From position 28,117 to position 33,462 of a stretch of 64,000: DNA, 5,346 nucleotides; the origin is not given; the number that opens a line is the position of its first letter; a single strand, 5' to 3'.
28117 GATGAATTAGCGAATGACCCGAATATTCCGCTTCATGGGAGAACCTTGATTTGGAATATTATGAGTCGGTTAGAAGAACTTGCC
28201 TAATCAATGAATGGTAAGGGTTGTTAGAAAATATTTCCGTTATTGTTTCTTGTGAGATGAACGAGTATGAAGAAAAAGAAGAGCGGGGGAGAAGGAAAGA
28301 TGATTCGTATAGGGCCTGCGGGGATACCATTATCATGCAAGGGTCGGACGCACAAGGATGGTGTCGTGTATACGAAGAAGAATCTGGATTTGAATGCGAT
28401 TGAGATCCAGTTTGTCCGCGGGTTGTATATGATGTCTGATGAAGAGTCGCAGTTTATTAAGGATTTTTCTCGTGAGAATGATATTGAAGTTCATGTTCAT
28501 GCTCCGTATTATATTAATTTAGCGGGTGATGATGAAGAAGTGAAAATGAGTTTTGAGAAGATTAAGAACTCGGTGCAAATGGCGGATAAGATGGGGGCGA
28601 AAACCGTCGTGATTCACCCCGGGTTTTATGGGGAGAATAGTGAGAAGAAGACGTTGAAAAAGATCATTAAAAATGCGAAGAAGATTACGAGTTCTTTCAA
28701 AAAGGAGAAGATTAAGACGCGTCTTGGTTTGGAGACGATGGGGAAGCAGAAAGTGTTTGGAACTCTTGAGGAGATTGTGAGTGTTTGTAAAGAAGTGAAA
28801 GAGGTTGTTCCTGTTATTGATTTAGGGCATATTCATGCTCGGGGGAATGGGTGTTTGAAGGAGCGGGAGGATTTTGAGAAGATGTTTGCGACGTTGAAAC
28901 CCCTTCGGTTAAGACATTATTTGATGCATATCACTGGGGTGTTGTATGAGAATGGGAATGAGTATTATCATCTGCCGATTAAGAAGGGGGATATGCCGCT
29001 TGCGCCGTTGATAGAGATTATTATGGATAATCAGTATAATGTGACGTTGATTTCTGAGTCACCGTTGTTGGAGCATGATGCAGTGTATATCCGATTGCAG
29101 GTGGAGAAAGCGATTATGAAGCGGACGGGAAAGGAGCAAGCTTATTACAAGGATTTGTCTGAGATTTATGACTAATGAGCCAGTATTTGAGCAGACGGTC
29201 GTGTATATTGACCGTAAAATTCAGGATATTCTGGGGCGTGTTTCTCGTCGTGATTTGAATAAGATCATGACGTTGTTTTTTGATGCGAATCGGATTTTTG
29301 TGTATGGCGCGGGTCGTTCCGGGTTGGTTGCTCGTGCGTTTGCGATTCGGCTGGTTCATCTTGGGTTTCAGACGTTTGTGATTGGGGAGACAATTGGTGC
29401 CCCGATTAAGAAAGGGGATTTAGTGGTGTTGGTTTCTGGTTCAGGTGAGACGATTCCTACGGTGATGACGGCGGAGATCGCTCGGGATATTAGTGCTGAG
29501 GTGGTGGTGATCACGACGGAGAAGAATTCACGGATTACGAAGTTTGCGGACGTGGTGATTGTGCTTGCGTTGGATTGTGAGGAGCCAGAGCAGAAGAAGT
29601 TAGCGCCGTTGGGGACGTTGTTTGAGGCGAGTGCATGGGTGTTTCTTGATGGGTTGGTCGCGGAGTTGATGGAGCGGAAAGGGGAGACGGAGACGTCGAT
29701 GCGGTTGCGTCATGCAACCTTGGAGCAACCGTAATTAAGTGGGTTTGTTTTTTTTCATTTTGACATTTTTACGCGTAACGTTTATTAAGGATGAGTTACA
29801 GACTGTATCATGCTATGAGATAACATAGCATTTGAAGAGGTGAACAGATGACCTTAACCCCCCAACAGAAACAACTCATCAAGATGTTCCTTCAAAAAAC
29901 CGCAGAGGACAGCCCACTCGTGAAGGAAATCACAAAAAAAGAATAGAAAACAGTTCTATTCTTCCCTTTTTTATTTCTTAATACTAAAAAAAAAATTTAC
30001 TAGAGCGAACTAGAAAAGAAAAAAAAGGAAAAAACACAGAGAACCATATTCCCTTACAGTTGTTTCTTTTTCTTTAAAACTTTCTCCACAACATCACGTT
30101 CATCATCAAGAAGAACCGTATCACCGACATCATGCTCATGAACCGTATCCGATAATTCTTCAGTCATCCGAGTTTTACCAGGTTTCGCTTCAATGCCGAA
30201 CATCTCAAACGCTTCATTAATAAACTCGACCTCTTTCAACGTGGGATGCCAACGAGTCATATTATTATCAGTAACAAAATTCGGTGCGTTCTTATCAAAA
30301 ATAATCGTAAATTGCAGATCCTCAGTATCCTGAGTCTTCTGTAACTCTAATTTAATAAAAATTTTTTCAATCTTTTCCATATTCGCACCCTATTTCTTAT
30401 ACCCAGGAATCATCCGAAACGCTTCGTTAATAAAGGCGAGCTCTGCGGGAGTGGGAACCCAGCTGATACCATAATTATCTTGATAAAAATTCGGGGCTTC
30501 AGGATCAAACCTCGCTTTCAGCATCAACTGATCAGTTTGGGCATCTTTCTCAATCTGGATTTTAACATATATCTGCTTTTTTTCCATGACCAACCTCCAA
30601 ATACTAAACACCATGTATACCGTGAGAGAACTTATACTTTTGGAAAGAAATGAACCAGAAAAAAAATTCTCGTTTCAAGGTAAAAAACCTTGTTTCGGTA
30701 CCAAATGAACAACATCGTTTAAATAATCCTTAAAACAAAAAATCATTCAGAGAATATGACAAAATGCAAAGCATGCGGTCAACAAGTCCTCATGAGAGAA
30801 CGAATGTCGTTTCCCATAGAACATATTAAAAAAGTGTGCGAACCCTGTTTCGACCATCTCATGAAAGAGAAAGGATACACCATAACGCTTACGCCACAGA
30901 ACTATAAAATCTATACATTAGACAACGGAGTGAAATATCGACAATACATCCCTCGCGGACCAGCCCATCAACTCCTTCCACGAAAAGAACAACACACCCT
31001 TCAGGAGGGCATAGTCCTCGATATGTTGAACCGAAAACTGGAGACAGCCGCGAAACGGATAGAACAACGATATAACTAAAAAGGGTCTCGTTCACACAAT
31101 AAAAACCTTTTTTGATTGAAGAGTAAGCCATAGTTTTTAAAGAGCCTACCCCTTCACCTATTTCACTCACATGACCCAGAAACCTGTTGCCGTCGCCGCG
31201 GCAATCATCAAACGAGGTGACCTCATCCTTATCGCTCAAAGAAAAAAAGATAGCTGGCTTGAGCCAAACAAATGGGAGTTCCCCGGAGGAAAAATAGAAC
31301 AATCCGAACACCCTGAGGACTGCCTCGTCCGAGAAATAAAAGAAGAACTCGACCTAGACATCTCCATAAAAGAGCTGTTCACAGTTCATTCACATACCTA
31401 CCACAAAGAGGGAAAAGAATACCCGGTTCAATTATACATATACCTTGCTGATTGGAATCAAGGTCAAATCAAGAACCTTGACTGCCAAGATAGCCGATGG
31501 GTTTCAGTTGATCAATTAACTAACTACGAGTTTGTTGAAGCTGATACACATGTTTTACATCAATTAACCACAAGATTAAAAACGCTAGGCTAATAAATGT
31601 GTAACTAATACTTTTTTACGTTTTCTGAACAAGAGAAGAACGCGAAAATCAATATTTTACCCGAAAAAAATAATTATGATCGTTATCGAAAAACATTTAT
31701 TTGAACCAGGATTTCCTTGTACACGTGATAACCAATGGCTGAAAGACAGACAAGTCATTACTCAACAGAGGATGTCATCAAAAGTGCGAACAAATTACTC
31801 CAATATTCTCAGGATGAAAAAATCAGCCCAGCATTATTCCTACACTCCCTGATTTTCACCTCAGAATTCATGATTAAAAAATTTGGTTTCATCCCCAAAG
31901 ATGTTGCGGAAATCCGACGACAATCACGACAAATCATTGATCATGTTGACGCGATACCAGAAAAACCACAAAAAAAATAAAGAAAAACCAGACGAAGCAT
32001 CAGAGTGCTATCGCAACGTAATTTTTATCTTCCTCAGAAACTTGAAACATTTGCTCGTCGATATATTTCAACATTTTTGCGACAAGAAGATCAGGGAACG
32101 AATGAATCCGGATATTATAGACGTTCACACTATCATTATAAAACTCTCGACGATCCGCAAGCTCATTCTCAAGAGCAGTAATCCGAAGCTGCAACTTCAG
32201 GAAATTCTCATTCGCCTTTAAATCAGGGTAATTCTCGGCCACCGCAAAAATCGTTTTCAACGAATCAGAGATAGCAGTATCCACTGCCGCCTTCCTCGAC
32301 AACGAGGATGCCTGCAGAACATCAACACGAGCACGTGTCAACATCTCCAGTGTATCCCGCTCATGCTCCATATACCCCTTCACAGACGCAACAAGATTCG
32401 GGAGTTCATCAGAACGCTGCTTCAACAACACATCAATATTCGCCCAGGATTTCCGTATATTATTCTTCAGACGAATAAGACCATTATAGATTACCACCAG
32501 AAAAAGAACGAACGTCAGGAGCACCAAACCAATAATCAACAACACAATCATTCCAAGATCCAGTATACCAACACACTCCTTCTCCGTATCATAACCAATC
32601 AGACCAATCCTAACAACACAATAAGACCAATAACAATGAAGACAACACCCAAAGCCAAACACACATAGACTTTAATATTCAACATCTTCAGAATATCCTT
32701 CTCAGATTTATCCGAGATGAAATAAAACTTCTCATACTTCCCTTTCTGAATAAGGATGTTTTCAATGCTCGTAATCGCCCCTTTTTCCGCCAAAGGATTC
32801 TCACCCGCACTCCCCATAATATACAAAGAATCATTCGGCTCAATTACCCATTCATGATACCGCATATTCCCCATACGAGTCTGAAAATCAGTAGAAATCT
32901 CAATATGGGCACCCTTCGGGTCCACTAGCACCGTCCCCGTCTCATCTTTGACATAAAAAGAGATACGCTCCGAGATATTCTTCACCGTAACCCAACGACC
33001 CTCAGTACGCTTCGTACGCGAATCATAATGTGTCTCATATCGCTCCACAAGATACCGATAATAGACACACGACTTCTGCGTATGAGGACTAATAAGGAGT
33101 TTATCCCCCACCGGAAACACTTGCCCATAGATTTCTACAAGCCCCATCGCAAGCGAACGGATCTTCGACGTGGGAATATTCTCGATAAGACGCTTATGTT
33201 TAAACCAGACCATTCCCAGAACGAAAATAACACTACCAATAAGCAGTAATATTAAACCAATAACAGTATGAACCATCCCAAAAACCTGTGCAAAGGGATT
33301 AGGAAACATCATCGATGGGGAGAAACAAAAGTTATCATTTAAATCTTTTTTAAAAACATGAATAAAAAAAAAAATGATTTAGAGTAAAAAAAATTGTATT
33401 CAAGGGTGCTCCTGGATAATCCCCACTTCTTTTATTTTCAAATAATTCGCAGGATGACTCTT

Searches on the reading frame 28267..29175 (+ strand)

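Call 22: search_protein_families(library=pfam, proteins=[window:28267-29175:+], max_evalue=0.001)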
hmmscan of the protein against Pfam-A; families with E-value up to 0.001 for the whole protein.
window:28267-29175:+ (302 aa): 1 family
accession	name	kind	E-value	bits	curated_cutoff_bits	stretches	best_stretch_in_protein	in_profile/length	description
PF01261.30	AP_endonuc_2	-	2.4e-32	113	31.1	1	40-266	7-230/249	Xylose isomerase-like TIM barrel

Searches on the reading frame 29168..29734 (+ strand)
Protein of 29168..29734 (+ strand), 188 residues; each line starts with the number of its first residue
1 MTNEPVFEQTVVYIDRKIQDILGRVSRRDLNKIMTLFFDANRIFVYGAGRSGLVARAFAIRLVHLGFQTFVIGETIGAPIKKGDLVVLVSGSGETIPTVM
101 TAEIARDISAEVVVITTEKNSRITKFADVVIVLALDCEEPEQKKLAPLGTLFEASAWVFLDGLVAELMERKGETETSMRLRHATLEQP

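Call 22: search_protein_families(library=pfam, proteins=[window:29168-29734:+], max_evalue=0.001)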
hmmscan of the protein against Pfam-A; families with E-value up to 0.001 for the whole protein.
window:29168-29734:+ (188 aa): 2 families
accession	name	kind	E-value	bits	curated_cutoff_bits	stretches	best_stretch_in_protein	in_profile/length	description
PF01380.27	SIS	-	1.6e-18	67.2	25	1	37-134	2-105/131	SIS domain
PF13580.11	SIS_2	-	8.5e-05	23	27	0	78-116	99-137/138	SIS domain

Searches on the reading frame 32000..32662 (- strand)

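Call 22: search_protein_families(library=pfam, proteins=[window:32000-32662:-], max_evalue=0.001)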
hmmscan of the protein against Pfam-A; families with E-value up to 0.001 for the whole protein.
window:32000-32662:- (220 aa): 1 family
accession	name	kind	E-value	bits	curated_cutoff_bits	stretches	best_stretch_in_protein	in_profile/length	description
PF04011.17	LemA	-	3.9e-48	163.5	26.2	1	72-217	1-146/149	LemA family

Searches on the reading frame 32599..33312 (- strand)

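Call 22: search_protein_families(library=pfam, proteins=[window:32599-33312:-], max_evalue=0.001)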
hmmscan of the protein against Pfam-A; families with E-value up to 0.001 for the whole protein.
window:32599-33312:- (237 aa): 1 family
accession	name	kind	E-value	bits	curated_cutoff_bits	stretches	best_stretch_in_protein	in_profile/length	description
PF12483.13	GIDE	-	3.7e-15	56.2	23.6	2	92-141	4-55/160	E3 Ubiquitin ligase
